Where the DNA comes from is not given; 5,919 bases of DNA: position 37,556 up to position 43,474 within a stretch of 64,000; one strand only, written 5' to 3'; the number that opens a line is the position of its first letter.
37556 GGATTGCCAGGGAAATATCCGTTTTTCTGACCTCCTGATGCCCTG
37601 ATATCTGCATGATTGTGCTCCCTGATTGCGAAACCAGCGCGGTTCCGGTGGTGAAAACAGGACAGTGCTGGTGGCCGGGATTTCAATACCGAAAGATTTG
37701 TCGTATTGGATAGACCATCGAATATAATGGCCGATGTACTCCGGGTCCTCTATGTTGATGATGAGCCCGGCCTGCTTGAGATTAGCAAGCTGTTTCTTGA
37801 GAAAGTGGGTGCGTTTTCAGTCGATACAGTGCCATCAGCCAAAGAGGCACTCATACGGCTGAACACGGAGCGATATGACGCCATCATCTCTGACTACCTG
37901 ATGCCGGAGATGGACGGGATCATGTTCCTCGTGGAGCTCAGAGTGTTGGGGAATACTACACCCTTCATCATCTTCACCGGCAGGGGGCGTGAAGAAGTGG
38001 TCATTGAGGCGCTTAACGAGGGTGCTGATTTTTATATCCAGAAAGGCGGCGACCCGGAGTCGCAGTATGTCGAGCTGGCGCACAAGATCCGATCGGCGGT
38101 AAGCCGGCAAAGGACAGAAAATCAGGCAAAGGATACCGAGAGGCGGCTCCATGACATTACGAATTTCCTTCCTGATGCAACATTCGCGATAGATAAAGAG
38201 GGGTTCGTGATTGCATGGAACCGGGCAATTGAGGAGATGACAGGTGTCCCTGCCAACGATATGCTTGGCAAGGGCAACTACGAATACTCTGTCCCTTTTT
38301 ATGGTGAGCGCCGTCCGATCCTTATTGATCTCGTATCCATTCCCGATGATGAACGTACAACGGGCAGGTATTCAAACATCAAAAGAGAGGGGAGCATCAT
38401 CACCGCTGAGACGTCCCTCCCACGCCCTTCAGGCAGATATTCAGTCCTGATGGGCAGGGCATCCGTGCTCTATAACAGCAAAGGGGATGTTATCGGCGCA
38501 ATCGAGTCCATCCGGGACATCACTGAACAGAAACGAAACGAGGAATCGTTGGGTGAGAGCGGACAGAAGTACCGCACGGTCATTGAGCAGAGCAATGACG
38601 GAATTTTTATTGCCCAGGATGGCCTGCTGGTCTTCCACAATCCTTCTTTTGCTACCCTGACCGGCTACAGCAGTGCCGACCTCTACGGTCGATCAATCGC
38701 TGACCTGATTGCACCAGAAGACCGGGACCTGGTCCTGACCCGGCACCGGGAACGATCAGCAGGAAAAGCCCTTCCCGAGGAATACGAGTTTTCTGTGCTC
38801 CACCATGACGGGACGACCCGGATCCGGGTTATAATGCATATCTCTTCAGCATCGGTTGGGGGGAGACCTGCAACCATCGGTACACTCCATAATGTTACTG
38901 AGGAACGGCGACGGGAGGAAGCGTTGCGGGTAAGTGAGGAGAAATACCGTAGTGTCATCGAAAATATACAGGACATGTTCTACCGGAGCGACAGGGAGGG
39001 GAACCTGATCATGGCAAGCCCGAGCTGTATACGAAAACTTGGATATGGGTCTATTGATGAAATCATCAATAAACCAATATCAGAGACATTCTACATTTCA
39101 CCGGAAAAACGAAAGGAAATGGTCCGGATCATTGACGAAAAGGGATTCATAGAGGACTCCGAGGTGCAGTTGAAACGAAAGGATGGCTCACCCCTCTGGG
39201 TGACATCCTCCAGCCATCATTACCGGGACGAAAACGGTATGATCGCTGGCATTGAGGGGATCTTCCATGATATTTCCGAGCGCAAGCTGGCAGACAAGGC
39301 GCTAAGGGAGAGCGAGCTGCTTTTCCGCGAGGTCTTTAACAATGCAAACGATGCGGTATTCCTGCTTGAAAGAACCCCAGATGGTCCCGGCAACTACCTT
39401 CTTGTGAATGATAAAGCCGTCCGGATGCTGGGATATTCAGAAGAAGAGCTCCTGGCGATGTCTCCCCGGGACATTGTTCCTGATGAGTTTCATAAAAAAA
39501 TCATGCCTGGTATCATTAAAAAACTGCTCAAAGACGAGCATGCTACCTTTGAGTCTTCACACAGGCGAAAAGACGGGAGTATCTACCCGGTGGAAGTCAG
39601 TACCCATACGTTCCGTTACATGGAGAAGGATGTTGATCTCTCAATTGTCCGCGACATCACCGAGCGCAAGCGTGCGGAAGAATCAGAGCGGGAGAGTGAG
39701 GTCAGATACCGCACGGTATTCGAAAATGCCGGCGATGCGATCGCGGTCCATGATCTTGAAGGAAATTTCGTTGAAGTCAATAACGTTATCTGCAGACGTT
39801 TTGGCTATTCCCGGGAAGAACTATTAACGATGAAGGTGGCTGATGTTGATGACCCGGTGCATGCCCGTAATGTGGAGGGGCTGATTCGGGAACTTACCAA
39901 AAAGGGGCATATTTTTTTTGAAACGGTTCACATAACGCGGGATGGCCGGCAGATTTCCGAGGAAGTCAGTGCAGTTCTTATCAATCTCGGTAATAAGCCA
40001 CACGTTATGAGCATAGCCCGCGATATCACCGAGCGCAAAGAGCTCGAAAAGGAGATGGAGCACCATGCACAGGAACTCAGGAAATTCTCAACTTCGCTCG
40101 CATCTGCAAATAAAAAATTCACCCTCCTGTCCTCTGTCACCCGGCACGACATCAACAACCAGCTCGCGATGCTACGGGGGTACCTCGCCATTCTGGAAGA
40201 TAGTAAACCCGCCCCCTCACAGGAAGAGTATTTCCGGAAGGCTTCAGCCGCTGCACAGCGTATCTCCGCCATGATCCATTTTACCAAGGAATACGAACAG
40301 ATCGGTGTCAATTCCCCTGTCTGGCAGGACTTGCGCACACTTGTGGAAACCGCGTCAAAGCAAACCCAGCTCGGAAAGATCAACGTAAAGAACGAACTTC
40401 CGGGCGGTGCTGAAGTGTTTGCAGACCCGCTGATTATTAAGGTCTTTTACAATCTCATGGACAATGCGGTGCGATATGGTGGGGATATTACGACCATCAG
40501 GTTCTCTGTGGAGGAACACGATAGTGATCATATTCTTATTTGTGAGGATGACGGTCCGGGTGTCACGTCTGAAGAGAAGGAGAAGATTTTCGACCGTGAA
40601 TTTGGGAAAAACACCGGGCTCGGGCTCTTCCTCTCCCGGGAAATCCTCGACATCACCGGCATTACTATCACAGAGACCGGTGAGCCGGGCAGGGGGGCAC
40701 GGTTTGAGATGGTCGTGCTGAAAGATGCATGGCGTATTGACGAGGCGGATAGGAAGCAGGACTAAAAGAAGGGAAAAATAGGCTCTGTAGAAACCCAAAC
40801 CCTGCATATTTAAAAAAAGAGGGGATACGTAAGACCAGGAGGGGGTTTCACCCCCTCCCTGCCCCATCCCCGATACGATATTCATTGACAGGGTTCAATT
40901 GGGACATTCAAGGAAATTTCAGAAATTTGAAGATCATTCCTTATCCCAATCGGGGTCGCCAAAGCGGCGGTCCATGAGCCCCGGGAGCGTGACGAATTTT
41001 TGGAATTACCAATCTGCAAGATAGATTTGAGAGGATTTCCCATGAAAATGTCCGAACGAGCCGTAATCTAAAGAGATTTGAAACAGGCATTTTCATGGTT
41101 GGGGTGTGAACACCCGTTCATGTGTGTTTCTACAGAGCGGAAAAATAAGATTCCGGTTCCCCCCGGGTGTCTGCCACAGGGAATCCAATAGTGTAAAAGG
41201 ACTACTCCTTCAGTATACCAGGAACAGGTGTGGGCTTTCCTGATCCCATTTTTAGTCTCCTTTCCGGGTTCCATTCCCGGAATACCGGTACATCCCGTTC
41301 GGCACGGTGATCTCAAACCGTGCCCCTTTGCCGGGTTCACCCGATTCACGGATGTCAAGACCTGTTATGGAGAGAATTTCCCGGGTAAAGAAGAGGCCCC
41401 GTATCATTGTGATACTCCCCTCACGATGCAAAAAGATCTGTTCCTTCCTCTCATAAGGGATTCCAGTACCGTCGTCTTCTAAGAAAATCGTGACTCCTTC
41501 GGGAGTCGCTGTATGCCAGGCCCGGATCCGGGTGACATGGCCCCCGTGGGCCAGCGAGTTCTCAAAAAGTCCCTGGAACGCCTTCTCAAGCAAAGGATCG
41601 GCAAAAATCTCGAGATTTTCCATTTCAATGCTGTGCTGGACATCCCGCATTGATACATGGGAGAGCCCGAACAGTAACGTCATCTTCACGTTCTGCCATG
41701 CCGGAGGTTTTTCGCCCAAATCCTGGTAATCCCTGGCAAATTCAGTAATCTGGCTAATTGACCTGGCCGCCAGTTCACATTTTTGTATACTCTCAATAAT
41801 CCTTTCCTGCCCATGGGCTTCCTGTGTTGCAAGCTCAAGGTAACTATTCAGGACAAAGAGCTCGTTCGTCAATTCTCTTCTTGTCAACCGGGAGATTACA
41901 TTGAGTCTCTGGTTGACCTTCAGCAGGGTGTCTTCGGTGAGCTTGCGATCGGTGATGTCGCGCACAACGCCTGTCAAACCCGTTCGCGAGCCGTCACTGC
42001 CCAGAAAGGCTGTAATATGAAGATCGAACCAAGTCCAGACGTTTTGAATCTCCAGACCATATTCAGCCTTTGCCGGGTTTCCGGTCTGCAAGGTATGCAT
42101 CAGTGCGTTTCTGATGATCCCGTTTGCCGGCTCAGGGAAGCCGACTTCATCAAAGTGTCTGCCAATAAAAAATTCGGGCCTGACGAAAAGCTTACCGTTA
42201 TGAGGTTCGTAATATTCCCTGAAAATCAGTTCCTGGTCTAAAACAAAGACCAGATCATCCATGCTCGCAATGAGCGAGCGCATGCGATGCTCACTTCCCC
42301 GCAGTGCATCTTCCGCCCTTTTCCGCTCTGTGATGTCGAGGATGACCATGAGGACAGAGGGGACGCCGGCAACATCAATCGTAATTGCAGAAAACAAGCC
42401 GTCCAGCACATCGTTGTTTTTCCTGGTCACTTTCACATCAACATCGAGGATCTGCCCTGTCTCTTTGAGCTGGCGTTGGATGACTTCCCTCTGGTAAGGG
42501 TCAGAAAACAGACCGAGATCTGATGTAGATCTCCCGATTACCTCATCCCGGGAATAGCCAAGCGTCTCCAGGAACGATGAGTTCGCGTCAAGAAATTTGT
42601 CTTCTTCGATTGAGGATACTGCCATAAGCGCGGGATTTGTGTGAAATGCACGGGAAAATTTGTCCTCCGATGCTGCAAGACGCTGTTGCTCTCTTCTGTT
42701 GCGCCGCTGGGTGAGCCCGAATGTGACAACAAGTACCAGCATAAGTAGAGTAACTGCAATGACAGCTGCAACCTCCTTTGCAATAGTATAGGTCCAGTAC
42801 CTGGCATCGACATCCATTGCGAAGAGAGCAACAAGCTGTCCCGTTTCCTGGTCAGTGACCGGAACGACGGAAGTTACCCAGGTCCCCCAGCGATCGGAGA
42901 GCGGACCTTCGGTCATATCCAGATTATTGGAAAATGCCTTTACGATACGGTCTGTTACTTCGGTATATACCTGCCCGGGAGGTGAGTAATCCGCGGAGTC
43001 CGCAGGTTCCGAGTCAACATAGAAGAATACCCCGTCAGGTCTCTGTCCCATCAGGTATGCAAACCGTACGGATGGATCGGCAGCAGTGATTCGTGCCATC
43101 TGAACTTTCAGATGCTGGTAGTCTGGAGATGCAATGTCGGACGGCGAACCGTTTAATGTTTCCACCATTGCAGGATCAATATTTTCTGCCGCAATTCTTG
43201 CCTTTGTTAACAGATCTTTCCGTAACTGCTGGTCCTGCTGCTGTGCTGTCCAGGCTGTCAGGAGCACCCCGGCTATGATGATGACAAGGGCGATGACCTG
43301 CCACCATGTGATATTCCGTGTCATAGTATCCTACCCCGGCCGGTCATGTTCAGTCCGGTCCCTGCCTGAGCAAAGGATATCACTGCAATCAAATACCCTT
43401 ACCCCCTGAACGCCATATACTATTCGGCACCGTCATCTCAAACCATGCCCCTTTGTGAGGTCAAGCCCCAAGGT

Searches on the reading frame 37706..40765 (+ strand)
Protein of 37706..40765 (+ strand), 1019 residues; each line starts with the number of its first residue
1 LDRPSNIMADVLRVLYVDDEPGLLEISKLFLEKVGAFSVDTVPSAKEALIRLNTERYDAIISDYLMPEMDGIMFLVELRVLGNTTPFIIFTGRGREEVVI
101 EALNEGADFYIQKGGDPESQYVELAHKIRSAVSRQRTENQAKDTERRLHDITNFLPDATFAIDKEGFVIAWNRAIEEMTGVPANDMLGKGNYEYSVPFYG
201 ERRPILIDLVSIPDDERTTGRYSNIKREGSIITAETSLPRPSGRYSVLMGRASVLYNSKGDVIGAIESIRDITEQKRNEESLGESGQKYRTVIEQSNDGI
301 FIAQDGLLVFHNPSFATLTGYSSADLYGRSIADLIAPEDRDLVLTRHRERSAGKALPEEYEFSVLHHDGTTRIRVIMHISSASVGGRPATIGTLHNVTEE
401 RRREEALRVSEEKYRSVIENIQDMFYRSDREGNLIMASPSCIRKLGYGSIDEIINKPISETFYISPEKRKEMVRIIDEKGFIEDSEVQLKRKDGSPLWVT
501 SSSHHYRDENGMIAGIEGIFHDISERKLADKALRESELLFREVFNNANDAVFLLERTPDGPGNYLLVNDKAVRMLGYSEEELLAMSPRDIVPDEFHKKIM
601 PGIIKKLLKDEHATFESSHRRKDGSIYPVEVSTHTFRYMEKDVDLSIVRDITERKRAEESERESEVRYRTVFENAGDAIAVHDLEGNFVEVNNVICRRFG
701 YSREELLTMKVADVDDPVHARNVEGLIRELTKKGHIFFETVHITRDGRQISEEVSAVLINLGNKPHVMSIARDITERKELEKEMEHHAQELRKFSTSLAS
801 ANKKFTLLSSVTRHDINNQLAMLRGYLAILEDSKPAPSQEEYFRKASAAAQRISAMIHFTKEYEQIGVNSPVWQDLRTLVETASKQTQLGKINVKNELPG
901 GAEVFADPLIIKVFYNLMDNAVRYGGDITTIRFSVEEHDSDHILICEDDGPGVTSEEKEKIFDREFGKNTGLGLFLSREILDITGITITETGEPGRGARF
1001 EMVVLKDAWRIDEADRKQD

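Call 90: search_protein_families(library=pfam, proteins=[window:37706-40765:+], max_evalue=0.00001)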
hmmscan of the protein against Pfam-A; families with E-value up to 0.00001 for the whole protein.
window:37706-40765:+ (1019 aa): 8 families
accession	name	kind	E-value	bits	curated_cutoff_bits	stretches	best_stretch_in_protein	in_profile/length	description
PF13426.13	PAS_9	-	1.3e-59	199.3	27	5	428-525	7-103/103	PAS domain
PF00989.32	PAS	-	3.3e-51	172.5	22.6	5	288-388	2-103/113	PAS fold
PF08448.16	PAS_4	-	9.4e-47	158.2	23.1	3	672-779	1-110/110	PAS fold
PF13188.13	PAS_8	-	1.2e-41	139.7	21.8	3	287-340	1-55/65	PAS domain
PF08447.18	PAS_3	-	7.1e-32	110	25.6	2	309-372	2-66/89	PAS fold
PF00072.30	Response_reg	-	1.3e-21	77.3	30.2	1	14-118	1-104/111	Response regulator receiver domain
PF02518.31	HATPase_c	-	2.8e-16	60.4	26.4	1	910-1004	6-107/111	Histidine kinase-, DNA gyrase B-, and HSP90-like ATPase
PF00512.31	HisKA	-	6.3e-07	29.8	26.9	1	810-858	7-55/66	His Kinase A (phospho-acceptor) domain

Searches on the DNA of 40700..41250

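Call 45: search_rna_families(source=window, start=40700, end=41250, threshold=evalue, max_evalue=1)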
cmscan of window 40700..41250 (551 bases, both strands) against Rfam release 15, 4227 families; matches with E-value up to 1: 2.
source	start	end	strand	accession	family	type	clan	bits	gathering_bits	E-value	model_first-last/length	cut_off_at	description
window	40814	40881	-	RF00690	MIR408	Gene; miRNA;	-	16.1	64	0.41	1-126/126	no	MIR408 microRNA precursor family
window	40812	40865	+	RF01675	CrcZ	Gene; sRNA;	-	11.8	95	0.67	316-370/398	no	Pseudomonas sRNA CrcZ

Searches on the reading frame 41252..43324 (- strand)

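Call 90: search_protein_families(library=pfam, proteins=[window:41252-43324:-], max_evalue=0.00001)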
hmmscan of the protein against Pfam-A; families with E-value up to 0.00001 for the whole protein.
window:41252-43324:- (690 aa): 5 families
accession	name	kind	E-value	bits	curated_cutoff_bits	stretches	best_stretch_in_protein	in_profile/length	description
PF08448.16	PAS_4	-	7.2e-14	52.4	23.1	1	354-461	3-109/110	PAS fold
PF13426.13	PAS_9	-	3.9e-13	50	27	1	240-333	9-103/103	PAS domain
PF00989.32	PAS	-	6.7e-10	39.4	22.6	1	223-331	3-113/113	PAS fold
PF02518.31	HATPase_c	-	1.5e-07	32.2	26.4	1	578-676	5-109/111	Histidine kinase-, DNA gyrase B-, and HSP90-like ATPase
PF13188.13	PAS_8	-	4.1e-07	30.1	21.8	0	222-271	2-48/65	PAS domain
